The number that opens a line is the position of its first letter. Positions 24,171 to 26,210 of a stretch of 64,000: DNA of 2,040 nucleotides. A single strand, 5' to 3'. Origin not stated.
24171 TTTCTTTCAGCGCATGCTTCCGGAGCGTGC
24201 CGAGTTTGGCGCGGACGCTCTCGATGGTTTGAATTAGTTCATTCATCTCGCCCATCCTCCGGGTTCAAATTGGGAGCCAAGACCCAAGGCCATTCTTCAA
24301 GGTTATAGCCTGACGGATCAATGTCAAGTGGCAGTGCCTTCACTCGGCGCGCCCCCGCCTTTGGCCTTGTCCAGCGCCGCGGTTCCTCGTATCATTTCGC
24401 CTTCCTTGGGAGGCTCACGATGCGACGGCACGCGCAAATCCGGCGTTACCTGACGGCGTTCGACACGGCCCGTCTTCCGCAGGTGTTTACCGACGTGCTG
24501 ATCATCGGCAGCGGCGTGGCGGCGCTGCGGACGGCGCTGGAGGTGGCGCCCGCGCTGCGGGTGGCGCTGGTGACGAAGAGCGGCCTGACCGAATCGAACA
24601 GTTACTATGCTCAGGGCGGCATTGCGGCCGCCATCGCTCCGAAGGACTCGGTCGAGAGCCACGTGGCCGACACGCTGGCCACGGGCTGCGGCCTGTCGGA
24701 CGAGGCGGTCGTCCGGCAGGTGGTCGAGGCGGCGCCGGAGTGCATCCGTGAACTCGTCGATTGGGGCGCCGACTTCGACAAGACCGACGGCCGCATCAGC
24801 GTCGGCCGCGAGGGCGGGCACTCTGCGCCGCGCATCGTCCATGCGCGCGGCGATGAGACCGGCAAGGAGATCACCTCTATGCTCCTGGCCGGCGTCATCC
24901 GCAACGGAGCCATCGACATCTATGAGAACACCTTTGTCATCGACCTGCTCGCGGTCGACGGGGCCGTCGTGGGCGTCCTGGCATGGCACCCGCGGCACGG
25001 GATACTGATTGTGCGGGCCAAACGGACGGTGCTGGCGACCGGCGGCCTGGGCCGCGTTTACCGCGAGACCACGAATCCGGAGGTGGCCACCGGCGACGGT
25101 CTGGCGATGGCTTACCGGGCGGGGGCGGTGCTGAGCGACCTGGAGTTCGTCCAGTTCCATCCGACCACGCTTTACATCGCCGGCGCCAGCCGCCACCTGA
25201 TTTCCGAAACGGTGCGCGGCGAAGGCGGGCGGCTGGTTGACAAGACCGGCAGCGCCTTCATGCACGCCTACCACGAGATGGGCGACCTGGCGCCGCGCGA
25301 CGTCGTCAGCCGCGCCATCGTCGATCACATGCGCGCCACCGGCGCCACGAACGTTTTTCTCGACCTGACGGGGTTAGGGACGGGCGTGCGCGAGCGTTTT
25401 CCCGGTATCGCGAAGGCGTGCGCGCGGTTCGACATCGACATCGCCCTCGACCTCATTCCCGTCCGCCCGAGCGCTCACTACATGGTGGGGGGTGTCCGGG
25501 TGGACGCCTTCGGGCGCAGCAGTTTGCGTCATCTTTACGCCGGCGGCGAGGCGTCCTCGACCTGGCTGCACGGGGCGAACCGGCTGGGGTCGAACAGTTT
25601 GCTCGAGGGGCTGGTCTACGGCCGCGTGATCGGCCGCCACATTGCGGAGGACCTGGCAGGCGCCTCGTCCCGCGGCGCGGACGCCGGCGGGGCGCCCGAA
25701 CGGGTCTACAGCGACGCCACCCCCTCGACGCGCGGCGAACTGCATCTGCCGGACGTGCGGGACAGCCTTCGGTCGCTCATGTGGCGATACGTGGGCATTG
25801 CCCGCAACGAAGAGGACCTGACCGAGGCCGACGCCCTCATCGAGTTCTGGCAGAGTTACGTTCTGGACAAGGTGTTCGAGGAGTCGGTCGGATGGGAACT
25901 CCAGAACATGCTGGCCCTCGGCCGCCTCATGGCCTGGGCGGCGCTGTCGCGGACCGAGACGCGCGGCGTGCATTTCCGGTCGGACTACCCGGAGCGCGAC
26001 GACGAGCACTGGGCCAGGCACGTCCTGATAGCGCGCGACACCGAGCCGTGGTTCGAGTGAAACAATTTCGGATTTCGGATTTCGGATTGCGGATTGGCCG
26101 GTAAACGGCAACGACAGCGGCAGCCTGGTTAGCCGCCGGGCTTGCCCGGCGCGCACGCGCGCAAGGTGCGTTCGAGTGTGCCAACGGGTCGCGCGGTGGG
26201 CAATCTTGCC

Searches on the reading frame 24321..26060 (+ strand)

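Call 51: search_protein_families(library=pfam, proteins=[window:24321-26060:+], max_evalue=0.0001)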
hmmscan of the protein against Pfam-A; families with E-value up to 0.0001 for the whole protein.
window:24321-26060:+ (579 aa): 2 families
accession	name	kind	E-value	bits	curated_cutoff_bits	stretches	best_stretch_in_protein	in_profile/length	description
PF00890.30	FAD_binding_2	-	2.2e-88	297.7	20.4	1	58-427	1-414/414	FAD binding domain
PF02910.25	Succ_DH_flav_C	-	5.4e-21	75.3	20.8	1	480-572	1-102/130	Fumarate reductase flavoprotein C-term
